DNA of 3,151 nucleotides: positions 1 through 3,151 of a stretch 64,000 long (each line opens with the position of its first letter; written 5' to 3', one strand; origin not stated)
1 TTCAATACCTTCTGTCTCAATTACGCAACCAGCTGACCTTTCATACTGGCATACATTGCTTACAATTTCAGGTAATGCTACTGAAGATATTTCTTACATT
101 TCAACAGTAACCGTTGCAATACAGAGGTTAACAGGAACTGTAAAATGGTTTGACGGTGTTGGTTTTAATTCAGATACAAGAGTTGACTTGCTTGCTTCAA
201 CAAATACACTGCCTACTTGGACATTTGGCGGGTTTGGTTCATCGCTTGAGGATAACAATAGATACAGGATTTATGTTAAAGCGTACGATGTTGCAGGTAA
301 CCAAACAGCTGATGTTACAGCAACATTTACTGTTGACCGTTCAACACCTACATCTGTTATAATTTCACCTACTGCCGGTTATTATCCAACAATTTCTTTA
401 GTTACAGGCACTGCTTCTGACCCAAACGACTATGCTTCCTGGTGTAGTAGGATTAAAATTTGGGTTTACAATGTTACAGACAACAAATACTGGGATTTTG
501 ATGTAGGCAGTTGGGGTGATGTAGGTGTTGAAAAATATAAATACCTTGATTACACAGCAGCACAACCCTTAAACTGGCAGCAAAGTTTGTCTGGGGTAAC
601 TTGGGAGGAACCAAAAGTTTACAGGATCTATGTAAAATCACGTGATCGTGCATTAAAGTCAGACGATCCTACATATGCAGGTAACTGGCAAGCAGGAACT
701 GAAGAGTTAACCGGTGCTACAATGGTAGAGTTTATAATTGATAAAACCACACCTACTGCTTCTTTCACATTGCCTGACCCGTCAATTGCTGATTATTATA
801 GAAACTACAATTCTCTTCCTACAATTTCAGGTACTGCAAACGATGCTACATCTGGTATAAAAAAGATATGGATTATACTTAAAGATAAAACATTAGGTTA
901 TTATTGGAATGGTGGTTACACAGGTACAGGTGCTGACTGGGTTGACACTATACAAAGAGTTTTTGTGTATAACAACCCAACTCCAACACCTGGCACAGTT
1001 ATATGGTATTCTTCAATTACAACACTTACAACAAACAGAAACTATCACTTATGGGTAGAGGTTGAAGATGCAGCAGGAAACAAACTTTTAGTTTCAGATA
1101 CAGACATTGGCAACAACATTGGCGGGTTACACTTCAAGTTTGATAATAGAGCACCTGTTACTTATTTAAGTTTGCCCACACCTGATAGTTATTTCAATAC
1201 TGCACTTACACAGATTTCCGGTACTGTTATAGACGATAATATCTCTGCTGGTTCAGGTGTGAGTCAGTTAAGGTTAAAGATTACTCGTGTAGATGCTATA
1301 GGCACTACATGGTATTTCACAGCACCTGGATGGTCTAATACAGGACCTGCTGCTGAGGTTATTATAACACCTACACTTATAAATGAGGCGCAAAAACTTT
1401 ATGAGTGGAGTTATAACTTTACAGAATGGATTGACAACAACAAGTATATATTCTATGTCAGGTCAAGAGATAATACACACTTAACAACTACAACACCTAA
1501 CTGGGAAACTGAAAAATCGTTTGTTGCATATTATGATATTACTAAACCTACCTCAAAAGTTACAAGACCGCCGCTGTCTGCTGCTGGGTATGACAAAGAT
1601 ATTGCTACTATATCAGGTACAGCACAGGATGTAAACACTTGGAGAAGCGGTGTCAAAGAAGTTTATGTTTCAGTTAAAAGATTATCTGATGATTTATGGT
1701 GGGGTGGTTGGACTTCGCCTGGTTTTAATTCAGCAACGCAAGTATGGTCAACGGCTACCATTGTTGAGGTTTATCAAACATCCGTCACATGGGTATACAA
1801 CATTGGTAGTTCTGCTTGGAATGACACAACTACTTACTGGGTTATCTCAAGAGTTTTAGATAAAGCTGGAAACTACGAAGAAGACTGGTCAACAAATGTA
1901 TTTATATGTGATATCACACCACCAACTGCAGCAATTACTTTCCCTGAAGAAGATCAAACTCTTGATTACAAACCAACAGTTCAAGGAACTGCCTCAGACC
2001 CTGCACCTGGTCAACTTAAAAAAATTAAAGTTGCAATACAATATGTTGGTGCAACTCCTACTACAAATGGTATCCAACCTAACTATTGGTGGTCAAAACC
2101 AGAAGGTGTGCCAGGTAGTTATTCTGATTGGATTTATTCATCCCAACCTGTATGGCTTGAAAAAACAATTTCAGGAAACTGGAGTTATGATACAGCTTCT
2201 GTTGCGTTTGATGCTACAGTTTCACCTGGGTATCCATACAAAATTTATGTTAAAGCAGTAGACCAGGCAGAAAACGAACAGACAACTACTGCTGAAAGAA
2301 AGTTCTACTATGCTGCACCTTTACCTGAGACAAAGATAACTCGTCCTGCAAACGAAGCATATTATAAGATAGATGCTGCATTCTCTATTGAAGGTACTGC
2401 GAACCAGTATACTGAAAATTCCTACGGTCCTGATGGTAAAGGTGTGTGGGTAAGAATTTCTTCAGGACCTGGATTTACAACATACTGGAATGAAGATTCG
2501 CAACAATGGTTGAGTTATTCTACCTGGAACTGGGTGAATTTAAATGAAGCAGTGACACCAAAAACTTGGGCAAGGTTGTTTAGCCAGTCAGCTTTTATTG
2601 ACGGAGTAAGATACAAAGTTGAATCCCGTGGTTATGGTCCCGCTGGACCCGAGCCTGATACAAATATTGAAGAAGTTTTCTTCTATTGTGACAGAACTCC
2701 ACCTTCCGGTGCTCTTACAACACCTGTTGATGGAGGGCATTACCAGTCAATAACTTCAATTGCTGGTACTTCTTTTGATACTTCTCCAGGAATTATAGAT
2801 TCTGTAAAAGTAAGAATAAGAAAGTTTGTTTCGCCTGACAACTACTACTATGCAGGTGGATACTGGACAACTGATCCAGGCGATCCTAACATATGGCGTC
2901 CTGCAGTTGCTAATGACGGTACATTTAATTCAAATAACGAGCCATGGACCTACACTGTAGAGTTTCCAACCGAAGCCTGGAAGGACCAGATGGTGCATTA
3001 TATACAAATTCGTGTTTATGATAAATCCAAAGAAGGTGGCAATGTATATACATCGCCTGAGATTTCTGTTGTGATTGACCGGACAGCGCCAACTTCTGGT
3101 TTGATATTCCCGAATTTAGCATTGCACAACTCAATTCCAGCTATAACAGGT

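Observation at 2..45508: Giant (>15,168-aa) multi-zone surface protein gene occupying 71% of the window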

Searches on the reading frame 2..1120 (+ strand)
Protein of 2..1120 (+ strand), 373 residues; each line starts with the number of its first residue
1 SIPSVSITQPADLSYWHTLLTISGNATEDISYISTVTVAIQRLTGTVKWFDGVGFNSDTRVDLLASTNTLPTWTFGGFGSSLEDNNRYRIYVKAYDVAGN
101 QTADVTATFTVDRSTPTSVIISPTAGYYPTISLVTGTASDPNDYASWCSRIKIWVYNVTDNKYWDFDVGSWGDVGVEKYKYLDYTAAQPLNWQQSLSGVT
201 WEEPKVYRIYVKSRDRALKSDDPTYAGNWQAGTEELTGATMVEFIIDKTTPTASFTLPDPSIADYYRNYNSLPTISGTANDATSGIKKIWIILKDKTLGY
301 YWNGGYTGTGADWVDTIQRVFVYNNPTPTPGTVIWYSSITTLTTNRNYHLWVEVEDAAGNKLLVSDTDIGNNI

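Call 23: find_related_loci(query=window:2-1120:+, collection=genome_contigs, flank=10000)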
Query window:2-1120:+ (373 aa) in genome_contigs; peptide patterns used: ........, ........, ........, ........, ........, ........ (x = any residue, [..] = any of these).
59 stretches matched a pattern; 1 encode a relative of the query (tblastn E <= 1e-3); 1 distinct loci.
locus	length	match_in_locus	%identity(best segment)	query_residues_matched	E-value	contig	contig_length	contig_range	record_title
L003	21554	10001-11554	73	3-373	0e+0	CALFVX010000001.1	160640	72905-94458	MAG: uncultured Endomicrobia bacterium isolate H1_Bin_MAXBIN__072_1 genome assembly, contig: c_000000107778, whole genom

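Call 32: search_protein_families(library=pfam, proteins=[L003:1499-4198:+, L003:831-1499:+, L003:215-541:+, L003:541-828:+], max_evalue=0.01)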
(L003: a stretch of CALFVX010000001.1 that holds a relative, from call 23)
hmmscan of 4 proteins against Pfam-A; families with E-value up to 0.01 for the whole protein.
L003:1499-4198:+ (900 aa): 0 families

L003:831-1499:+ (223 aa): 10 families
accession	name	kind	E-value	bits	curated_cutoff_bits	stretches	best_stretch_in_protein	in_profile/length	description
PF13646.12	HEAT_2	-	1.9e-23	83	27.7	3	71-143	11-82/88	HEAT repeats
PF02985.28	HEAT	-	5.5e-09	35.9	23.5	0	93-116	2-25/31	HEAT repeat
PF03130.22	HEAT_PBS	-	5e-08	33.1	20.9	0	43-69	1-26/27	PBS lyase HEAT-like repeat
PF01347.28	Vitellogenin_N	-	1.1e-05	24.7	24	0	123-186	462-526/590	Lipoprotein amino terminal region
PF21581.3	SCD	-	0.0004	21.1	27.5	0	34-64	37-67/75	Stromalin conservative domain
PF12755.13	Vac14_Fab1_bd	-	0.00054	21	22.1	0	142-185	15-56/97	Vacuolar 14 Fab1-binding region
PF13513.12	HEAT_EZ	-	0.0016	19.4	27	0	94-117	31-54/55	HEAT-like repeat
PF11838.14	ERAP1_C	-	0.0019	18.1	38.2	1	38-159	124-251/318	ERAP1-like C-terminal domain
PF14666.11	RICTOR_M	-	0.002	18.3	27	0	123-182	44-102/104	Rapamycin-insensitive companion of mTOR, middle domain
PF12717.13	Cnd1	-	0.0051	17.3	26.4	0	93-116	23-46/162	non-SMC mitotic condensation complex subunit 1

L003:215-541:+ (109 aa): 5 families
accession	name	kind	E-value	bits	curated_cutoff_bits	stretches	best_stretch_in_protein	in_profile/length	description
PF01909.29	NTP_transf_2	-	1.1e-12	48.6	21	1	12-90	1-63/93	Nucleotidyltransferase domain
PF18765.7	Polbeta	-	1.8e-10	41.3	26.9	1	15-71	3-57/93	Polymerase beta, Nucleotidyltransferase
PF22600.2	MTPAP-like_central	-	6.6e-05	23.4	27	1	5-63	19-74/139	Poly(A) RNA polymerase, mitochondrial-like, central palm domain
PF22185.1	AF_0924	-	0.00059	20.3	27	1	9-86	29-106/117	Uncharacterized protein AF_0924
PF20879.2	SidM_N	-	0.0012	18.6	27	1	28-70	60-101/285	SidM, N-terminal domain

L003:541-828:+ (96 aa): 1 family
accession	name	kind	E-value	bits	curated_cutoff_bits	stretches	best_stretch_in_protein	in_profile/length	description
PF05168.19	HEPN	-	1.8e-08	35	22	1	12-90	39-116/117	HEPN domain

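Call 93: search_solved_structures(query=L003:1499-3949:+, max_evalue=1)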
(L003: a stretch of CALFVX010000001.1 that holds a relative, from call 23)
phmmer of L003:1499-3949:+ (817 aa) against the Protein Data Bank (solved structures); distinct sequences matched with E-value up to 1: 3.
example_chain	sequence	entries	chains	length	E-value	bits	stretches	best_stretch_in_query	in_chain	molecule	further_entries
5mfb_A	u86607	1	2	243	0.016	16.6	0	114-158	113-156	YIII(Dq)4CqI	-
4d4e_A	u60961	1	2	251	0.023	16.1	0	115-158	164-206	ARMADILLO REPEAT PROTEIN ARM00016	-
2qks_A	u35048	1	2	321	0.76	11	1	471-526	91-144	Kir3.1-prokaryotic Kir channel chimera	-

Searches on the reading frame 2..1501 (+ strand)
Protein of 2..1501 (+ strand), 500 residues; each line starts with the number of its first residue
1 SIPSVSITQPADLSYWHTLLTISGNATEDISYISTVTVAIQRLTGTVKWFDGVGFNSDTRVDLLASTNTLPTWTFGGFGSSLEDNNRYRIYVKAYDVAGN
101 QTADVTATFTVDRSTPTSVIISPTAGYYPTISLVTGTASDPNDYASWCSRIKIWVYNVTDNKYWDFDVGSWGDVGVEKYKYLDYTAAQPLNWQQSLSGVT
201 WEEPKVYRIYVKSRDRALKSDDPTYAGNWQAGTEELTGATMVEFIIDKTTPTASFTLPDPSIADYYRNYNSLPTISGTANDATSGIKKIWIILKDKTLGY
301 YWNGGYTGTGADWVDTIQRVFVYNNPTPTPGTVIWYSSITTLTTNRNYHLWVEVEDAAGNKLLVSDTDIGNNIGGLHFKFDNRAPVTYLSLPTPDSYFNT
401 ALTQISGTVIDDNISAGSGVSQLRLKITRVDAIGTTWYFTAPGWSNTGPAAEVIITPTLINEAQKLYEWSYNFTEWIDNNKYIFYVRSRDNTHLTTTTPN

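Call 34: search_protein_families(library=ncbifam, proteins=[window:2-1501:+], max_evalue=0.01)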
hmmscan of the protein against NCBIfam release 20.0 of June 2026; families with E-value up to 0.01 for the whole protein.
window:2-1501:+ (500 aa): 1 family
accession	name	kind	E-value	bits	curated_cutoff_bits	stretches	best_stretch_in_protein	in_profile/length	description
NF047446.1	barrel_OmpL47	domain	0.00015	22.1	40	0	82-111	39-68/68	OmpL47-type beta-barrel domain-containing protein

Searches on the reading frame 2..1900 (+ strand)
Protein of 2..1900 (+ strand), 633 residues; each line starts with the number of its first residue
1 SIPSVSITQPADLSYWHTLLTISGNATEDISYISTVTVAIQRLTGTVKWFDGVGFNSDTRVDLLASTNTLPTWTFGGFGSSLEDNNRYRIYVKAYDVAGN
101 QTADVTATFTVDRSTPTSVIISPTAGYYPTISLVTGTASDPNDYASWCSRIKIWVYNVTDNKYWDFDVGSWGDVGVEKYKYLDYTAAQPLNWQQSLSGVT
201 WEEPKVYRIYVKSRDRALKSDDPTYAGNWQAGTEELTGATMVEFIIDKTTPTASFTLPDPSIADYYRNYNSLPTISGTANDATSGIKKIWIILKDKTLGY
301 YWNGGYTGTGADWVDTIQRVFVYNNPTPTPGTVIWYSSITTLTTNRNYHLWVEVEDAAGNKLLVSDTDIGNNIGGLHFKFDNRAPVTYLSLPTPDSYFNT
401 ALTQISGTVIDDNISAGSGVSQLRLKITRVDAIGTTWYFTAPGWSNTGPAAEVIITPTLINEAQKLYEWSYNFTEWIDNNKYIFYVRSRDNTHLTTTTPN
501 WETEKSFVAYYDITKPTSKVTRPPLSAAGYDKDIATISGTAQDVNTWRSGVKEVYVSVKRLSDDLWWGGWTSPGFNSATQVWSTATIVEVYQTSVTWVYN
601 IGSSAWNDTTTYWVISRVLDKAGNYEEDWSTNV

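Call 21: find_homologous_proteins(query=window:2-1900:+, max_evalue=0.00001)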
Query window:2-1900:+ (633 aa): 19 proteins with E <= 0.00001 among 8000 candidates.
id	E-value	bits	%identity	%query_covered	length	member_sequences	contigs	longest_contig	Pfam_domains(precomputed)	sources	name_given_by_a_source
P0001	6.6e-61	225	33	77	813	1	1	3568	-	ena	-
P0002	2.4e-35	140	28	88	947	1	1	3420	PF17957.8,PF19077.7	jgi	jgi:hypothetical protein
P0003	4.3e-35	139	28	99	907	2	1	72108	PF17957.8,PF19077.7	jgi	-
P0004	7.9e-29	119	26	95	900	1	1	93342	PF19077.7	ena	-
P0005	3.4e-27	113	25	88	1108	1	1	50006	PF12245.15,PF19077.7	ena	-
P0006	2.1e-23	101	27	90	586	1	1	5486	PF17957.8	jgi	-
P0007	1.5e-20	91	26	92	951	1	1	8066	PF17957.8,PF13750.13,PF12245.15,PF19077.7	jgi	-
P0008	6.8e-18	83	25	98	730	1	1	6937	PF19077.7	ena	-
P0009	1.2e-17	82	27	77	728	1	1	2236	-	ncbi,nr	ncbi:MAG: hypothetical protein PF545_02480, partial [Elusimicrobia bacterium]|nr:hypothetical protei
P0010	2.7e-15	74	25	55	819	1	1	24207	PF19077.7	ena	-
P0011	2.1e-14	71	25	98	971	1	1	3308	PF17957.8,PF13750.13,PF12245.15,PF19077.7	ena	-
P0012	2.2e-12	64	24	95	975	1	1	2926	-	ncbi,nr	ncbi:MAG: hypothetical protein RQ748_11030, partial [Elusimicrobiales bacterium]|nr:hypothetical pro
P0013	4.2e-12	64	23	97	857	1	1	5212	PF13750.13,PF19077.7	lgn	-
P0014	9.2e-12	62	26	57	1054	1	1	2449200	PF07495.20,PF27332.1,PF15418.13,PF22352.3,PF13750.13,PF24421.2,PF12245.15,PF19077.7,PF20164.5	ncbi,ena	-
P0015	3.5e-11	61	25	68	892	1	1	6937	PF19077.7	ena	-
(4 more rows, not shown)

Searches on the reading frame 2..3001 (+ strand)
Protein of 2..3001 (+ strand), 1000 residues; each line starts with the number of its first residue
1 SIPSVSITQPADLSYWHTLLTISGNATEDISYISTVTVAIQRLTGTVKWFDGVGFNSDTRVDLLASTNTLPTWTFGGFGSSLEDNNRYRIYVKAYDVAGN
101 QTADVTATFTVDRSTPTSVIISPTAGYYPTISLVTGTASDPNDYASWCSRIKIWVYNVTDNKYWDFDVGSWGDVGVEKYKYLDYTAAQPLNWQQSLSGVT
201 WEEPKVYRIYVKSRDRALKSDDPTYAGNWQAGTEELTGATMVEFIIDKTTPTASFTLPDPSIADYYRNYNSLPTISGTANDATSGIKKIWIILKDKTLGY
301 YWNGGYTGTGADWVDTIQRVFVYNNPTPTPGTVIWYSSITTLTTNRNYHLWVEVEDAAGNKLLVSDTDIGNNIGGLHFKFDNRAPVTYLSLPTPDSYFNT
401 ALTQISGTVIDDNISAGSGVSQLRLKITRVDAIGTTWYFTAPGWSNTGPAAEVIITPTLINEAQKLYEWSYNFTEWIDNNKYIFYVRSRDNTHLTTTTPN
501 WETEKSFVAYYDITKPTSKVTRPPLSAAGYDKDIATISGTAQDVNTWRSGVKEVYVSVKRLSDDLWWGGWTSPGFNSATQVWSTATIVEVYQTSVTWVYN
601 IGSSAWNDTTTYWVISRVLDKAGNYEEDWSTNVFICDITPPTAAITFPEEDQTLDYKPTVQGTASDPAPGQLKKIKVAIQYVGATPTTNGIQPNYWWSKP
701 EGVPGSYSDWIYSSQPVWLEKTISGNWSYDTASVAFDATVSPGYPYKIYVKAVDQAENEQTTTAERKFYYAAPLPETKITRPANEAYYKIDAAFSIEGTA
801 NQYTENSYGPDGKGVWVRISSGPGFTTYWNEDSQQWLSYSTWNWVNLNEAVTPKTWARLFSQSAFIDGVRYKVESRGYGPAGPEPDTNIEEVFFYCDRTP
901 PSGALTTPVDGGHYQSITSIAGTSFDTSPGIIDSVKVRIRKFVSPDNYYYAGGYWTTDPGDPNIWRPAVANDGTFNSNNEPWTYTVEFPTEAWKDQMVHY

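Call 5: search_protein_families(library=pfam, proteins=[window:2-3001:+], max_evalue=0.01)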
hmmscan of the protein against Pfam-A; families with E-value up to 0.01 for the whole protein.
window:2-3001:+ (1000 aa): 3 families
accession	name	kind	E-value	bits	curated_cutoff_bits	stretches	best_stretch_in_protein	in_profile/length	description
PF17957.7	Big_7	-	2.8e-05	25.1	24.1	1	3-41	1-40/70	Bacterial Ig domain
PF19077.6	Big_13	-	0.0007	20.5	27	0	65-112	56-101/102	Bacterial Ig-like domain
PF24991.2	Ig_NUP210_4th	-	0.0064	16.6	25.2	0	342-366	6-30/79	NUP210 forth Ig-like domain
